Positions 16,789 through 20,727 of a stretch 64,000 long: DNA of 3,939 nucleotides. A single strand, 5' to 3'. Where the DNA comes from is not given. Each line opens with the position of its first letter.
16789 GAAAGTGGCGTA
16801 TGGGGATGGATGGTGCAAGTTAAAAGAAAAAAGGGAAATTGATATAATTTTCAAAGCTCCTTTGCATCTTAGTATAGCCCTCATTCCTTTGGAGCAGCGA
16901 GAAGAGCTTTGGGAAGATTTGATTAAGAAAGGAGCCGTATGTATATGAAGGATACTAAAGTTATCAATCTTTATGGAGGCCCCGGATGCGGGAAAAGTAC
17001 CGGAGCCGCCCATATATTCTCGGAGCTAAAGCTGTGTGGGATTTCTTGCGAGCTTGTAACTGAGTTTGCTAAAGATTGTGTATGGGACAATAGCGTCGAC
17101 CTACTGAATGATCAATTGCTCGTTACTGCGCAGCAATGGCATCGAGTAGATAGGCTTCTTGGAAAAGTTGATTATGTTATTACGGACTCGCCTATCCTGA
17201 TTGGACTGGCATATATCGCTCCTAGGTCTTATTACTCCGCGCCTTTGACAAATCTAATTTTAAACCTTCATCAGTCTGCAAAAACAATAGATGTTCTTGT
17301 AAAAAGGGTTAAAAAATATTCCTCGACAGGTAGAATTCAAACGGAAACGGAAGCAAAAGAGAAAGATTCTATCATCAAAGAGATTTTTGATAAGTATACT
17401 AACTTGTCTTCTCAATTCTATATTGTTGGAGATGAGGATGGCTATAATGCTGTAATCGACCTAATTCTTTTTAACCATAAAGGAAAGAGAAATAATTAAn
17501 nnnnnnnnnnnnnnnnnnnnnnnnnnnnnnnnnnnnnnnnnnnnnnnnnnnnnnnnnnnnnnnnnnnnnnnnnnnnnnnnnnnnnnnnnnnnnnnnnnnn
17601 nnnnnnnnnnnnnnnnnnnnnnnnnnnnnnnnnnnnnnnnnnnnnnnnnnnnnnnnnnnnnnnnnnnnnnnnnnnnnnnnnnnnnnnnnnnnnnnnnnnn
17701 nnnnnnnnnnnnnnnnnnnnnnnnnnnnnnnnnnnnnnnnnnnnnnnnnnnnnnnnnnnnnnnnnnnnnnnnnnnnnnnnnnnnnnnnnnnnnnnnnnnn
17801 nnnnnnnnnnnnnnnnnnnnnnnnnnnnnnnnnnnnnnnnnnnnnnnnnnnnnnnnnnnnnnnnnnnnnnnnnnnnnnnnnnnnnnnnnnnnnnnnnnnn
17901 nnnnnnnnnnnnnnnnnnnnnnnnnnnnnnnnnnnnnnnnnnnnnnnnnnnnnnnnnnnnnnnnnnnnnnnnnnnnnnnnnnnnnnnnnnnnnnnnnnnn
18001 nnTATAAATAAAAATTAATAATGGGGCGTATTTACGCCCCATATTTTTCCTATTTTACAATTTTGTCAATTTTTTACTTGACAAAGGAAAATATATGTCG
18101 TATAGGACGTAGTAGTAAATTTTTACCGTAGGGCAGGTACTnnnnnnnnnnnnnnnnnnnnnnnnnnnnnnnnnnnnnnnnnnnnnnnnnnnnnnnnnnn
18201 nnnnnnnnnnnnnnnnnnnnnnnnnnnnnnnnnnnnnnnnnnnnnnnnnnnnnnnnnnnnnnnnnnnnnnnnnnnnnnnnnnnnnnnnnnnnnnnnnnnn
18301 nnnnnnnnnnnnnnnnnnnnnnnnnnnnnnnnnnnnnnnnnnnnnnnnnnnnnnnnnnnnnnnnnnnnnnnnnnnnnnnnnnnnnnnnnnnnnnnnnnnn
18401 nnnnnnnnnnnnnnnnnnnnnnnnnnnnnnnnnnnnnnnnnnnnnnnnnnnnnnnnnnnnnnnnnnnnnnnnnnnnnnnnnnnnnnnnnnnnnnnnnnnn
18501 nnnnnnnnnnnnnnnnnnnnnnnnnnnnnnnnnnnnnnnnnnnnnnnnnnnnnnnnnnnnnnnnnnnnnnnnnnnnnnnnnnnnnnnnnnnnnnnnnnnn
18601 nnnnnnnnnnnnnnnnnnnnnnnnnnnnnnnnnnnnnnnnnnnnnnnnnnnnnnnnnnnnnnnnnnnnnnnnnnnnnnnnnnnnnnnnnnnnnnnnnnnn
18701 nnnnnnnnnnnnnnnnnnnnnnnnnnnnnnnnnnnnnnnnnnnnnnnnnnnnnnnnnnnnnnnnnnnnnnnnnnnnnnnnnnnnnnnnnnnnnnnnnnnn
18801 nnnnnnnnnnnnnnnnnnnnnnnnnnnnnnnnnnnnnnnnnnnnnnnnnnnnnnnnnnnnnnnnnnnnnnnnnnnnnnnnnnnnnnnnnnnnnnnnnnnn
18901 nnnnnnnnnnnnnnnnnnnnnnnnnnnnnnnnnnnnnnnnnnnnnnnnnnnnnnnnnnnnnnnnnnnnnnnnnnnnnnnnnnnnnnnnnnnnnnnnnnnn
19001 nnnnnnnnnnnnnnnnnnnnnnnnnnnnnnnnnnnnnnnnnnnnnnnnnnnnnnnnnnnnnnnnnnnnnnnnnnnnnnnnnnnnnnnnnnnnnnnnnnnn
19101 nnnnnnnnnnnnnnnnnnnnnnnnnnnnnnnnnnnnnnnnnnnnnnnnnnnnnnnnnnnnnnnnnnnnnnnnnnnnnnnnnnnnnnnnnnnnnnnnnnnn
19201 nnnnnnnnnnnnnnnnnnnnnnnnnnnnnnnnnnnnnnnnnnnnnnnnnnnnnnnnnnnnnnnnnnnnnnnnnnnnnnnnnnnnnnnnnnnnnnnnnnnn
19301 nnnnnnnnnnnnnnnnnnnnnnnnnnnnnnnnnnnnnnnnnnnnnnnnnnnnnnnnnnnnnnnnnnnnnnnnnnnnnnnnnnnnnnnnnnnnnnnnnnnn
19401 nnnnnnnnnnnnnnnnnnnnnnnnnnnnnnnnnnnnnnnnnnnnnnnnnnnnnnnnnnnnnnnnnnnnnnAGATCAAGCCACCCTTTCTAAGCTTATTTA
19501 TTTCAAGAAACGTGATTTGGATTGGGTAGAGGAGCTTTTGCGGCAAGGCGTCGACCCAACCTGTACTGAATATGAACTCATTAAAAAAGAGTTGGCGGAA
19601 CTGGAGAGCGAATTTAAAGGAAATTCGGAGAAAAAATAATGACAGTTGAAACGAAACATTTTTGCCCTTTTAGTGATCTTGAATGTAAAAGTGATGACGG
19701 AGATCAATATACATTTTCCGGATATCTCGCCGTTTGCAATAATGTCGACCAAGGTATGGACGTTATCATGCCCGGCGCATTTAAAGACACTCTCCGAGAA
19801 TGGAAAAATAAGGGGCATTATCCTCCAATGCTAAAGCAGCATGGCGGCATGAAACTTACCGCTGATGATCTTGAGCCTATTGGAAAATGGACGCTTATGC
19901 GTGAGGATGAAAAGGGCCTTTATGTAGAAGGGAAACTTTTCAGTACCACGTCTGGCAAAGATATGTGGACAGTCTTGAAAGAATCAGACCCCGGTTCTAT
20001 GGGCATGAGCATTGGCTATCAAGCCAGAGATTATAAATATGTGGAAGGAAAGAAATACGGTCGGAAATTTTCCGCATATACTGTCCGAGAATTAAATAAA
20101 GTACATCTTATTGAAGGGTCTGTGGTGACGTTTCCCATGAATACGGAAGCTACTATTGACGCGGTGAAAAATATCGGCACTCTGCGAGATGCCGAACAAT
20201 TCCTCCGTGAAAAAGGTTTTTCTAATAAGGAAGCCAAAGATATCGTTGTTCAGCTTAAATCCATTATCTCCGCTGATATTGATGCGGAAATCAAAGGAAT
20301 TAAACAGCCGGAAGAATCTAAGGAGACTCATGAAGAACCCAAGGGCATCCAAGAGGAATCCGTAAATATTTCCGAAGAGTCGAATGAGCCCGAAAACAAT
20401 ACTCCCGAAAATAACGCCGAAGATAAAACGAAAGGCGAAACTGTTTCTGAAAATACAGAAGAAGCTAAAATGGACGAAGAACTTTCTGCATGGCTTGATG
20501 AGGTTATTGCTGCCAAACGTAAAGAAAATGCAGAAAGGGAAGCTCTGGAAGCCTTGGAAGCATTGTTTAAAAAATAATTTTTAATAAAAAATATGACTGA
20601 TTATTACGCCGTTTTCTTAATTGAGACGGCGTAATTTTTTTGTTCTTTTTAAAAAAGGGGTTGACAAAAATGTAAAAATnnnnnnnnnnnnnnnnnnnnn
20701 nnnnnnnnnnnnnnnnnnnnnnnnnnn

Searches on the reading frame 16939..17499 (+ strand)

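Call 80: search_protein_families(library=pfam, proteins=[window:16939-17499:+], max_evalue=0.001)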
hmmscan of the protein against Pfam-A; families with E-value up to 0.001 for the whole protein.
window:16939-17499:+ (186 aa): 2 families
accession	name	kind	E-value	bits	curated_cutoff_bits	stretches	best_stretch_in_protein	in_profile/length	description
PF13521.12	AAA_28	-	1.8e-06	28.7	27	1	9-163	2-156/164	AAA domain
PF24883.2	NPHP3_N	-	0.00063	20.4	24.8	0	5-37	21-53/164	Nephrocystin 3, N-terminal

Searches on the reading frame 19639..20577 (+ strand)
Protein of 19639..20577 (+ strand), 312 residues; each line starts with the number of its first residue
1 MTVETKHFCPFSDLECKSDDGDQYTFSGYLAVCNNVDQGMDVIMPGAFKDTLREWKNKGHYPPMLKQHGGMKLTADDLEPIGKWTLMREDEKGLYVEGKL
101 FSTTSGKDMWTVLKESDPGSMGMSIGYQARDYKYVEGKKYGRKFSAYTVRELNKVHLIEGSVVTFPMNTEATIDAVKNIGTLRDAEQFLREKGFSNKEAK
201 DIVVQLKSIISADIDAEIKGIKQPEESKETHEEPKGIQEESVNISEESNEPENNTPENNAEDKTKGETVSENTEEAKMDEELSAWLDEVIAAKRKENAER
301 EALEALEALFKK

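Call 20: search_protein_families(library=pfam, proteins=[window:19639-20577:+], max_evalue=0.001)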
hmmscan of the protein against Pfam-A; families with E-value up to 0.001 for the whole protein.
window:19639-20577:+ (312 aa): 1 family
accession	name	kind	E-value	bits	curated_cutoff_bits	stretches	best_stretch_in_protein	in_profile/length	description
PF04586.22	Peptidase_S78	-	1.2e-22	81.3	21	1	13-177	2-156/165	Caudovirus prohead serine protease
